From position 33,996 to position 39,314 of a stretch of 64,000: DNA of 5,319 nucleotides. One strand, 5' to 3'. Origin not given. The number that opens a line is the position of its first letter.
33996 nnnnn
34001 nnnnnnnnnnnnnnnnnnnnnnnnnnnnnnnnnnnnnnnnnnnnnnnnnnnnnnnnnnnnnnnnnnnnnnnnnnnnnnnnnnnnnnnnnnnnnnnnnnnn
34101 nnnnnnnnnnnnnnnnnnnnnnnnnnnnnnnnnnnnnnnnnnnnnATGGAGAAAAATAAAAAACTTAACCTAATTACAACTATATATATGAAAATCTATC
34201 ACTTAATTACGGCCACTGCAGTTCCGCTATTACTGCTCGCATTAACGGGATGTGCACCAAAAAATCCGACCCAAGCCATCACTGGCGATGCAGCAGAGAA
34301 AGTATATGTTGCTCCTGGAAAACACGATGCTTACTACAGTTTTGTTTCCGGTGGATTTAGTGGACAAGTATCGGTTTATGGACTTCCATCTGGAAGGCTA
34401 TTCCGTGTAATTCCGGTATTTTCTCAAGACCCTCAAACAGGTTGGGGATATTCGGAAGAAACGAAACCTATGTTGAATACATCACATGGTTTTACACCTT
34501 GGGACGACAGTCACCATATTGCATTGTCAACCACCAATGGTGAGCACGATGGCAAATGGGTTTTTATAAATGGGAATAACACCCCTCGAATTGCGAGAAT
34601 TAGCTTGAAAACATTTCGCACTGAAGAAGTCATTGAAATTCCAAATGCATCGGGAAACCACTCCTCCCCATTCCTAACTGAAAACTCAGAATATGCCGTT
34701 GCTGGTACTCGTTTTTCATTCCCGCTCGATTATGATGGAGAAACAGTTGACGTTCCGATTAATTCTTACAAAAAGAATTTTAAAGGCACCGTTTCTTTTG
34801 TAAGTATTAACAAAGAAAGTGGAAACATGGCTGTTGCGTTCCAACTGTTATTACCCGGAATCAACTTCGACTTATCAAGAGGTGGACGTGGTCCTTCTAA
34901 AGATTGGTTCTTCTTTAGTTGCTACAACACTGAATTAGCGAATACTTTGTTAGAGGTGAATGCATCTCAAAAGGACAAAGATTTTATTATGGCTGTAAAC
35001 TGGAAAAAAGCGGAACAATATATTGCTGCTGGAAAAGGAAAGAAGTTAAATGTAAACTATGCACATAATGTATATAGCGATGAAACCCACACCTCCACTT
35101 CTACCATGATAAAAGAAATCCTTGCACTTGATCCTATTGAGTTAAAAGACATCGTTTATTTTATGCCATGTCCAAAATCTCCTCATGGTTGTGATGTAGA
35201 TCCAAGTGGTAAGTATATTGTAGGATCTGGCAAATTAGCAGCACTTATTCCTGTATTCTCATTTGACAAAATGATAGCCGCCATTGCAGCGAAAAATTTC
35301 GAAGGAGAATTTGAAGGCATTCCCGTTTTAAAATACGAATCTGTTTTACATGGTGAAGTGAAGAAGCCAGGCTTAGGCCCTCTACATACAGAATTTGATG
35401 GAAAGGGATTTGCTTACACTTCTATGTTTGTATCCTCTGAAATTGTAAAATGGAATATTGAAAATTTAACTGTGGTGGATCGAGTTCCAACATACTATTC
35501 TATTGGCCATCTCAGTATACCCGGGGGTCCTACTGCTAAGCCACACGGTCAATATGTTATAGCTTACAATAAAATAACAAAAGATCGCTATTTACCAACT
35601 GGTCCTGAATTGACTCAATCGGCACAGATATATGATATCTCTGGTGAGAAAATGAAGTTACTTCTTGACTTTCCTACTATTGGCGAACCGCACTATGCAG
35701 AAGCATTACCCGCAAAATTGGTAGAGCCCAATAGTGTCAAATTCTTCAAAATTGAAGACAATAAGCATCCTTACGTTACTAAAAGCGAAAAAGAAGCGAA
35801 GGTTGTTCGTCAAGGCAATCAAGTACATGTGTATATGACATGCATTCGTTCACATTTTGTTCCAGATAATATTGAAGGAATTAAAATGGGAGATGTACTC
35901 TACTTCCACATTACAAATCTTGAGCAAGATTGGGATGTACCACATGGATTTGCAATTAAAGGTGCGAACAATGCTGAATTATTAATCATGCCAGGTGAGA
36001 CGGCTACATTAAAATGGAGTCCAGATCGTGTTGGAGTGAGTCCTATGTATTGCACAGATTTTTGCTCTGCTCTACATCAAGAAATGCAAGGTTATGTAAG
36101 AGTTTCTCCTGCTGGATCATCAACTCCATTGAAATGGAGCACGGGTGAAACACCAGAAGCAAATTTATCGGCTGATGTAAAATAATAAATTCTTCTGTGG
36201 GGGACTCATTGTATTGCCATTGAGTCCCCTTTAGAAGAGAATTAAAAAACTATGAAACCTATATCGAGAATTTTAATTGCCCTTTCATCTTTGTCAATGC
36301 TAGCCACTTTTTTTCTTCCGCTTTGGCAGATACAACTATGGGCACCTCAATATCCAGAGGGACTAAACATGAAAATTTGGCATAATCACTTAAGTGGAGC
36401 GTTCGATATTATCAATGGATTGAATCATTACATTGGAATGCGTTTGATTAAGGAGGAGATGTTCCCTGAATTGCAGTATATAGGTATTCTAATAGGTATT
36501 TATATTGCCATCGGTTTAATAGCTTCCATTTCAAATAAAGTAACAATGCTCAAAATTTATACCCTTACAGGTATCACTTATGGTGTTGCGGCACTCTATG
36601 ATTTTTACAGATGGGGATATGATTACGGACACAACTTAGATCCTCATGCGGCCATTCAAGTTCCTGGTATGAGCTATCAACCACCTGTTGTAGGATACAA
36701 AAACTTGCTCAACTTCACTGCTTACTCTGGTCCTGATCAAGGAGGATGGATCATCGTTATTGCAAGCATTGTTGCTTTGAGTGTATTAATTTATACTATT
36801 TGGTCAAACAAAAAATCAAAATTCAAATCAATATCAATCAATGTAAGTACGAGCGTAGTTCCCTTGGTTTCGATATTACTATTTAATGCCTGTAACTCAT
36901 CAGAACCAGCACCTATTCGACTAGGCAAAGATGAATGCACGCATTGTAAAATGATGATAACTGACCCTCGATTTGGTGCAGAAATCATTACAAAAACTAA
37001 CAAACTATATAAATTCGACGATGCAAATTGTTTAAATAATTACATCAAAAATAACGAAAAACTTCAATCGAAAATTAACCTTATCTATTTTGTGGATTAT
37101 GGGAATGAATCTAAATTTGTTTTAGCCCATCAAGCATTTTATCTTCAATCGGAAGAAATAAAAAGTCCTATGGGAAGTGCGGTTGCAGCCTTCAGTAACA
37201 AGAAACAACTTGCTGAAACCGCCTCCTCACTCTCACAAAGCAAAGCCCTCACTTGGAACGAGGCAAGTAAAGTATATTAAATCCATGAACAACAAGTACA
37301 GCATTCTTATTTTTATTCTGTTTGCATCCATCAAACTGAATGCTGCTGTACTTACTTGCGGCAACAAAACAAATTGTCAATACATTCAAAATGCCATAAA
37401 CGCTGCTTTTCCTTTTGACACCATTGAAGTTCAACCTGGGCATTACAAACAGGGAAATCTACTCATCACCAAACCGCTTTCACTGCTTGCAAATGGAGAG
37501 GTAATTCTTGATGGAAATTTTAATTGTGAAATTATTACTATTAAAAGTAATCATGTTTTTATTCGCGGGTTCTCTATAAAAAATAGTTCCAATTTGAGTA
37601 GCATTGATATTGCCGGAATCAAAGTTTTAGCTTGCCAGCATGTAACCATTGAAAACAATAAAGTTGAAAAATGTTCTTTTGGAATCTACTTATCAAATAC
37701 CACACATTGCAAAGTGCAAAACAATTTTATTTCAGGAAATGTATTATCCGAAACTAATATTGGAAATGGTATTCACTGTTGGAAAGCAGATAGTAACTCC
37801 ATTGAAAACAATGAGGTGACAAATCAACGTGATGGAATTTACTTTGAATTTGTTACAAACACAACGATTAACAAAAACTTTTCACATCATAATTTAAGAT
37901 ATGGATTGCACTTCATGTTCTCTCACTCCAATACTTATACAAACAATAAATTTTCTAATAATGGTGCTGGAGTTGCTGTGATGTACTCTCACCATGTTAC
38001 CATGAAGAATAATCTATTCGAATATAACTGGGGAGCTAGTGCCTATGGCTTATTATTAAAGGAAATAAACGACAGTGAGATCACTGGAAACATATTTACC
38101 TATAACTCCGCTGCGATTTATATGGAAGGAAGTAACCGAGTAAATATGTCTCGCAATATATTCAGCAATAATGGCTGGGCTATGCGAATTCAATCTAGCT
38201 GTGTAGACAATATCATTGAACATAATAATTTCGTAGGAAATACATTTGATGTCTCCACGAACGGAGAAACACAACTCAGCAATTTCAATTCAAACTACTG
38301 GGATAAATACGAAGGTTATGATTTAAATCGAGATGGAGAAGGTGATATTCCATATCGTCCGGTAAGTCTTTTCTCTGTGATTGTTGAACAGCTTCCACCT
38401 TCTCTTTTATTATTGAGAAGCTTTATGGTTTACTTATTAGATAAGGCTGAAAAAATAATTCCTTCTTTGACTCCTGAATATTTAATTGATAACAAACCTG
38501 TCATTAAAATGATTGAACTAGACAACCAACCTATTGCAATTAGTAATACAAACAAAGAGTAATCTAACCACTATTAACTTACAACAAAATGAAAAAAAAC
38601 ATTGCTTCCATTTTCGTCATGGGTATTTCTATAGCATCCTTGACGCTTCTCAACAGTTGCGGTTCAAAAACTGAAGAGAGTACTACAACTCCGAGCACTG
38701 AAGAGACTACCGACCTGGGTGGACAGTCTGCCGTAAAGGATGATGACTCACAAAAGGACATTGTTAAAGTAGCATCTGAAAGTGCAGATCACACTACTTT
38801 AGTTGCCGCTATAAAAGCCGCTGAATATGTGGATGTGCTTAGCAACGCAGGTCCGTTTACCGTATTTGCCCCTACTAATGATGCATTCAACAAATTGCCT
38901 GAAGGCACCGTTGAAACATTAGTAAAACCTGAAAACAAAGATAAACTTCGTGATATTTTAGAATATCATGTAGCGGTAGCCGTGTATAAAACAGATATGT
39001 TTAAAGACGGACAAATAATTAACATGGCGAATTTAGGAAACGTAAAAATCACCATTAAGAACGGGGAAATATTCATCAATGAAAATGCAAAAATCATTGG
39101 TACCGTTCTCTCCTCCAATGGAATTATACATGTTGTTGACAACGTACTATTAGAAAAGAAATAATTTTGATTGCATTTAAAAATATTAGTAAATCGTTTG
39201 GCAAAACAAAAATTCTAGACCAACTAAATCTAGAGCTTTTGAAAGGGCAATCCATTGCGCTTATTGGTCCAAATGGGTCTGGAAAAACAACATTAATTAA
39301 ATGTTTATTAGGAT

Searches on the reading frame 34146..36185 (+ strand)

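Call 72: search_protein_families(library=pfam, max_evalue=0.00001, proteins=[window:34146-36185:+])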
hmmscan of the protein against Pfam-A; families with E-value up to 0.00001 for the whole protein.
window:34146-36185:+ (679 aa): 1 family
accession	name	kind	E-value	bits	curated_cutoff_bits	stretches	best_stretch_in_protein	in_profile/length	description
PF18764.7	nos_propeller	-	3.4e-34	117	30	1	446-516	1-71/71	Nitrous oxide reductase propeller repeat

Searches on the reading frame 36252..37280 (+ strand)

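Call 72: search_protein_families(library=pfam, max_evalue=0.00001, proteins=[window:36252-37280:+])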
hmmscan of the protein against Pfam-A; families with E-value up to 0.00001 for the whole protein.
window:36252-37280:+ (342 aa): 1 family
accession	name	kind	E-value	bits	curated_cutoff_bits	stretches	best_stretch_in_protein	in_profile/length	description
PF05573.18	NosL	-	2.9e-11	44.3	24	1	226-319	7-108/131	NosL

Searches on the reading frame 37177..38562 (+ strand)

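Call 72: search_protein_families(library=pfam, max_evalue=0.00001, proteins=[window:37177-38562:+])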
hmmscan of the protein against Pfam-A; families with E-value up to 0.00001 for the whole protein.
window:37177-38562:+ (461 aa): 3 families
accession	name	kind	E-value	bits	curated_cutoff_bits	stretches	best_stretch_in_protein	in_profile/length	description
PF05048.19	NosD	-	1.7e-37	129.4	23.6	1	188-380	8-212/212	Periplasmic copper-binding protein (NosD)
PF13229.12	Beta_helix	-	1.5e-25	90.1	25.9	2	197-352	1-158/158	Right handed beta helix region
PF07602.17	DUF1565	-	3.4e-06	27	20.3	1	119-223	100-204/257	Protein of unknown function (DUF1565)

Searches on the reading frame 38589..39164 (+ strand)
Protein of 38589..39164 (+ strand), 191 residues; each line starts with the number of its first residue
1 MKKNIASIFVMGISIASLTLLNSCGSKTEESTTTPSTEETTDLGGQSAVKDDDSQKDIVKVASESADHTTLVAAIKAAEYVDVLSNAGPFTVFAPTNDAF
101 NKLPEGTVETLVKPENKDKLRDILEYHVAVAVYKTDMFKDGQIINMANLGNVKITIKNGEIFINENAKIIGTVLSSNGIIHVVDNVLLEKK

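Call 72: search_protein_families(library=pfam, max_evalue=0.00001, proteins=[window:38589-39164:+])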
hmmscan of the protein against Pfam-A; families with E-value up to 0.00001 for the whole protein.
window:38589-39164:+ (191 aa): 1 family
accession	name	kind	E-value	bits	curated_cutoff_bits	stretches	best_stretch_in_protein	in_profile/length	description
PF02469.27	Fasciclin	-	4.4e-31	108.1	22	1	67-188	2-122/123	Fasciclin domain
